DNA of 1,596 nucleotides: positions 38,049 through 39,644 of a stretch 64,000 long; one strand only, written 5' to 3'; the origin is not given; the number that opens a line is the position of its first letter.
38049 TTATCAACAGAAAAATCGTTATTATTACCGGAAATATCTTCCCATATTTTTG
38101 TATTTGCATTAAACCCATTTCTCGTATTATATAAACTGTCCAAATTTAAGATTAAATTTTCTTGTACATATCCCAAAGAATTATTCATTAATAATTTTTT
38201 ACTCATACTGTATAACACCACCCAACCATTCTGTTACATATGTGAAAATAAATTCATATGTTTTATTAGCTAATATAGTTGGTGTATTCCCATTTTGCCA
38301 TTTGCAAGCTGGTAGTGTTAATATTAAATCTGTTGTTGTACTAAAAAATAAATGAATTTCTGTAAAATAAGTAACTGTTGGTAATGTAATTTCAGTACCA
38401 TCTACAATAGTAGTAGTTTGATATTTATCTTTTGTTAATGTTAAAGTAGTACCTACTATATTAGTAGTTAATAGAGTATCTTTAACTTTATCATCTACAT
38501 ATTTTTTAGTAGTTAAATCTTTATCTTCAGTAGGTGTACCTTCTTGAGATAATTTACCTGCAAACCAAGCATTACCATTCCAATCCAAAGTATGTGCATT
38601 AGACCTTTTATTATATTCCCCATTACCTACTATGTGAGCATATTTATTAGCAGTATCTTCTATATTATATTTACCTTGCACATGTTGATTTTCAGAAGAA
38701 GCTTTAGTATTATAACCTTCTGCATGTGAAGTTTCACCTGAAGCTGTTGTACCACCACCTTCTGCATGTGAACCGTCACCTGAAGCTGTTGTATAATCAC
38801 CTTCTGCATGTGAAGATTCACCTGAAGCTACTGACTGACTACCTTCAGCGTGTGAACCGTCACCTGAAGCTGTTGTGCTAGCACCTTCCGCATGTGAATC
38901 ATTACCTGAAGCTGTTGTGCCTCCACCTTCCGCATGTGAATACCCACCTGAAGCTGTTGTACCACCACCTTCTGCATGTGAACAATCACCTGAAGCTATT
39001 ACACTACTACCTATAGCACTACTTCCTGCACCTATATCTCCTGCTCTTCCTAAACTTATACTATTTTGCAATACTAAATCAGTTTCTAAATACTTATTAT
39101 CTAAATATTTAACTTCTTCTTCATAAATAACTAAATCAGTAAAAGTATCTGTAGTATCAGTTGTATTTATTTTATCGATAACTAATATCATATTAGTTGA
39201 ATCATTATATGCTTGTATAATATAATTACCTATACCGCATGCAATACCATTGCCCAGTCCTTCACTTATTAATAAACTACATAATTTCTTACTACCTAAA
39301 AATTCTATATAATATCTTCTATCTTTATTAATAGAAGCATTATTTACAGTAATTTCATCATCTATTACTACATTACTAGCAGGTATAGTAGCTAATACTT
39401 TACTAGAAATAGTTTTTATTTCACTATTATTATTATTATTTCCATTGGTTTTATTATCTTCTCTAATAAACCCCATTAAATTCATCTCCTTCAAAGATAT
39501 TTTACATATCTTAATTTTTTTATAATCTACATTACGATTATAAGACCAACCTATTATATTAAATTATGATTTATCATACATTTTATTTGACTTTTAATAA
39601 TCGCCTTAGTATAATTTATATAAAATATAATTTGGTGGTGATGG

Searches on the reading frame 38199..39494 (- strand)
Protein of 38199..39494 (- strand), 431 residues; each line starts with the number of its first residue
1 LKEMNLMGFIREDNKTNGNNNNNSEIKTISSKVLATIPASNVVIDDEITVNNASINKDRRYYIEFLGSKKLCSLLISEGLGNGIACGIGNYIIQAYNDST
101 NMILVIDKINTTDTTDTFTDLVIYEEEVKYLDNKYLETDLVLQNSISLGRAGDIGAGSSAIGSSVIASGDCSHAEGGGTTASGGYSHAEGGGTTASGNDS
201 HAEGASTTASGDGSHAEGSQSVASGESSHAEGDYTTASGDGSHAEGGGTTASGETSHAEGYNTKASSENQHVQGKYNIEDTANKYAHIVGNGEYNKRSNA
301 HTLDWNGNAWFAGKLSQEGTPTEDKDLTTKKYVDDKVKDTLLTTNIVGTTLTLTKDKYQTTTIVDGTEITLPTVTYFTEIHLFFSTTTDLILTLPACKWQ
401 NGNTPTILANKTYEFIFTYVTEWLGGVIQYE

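Call 28: search_protein_families(library=pfam, proteins=[window:38199-39494:-], max_evalue=0.001)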
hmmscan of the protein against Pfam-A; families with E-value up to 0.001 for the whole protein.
window:38199-39494:- (431 aa): 1 family
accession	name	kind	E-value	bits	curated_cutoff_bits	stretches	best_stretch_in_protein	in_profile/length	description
PF05658.19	YadA_head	-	0.00048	20.9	25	1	216-242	1-27/27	YadA head domain repeat (2 copies)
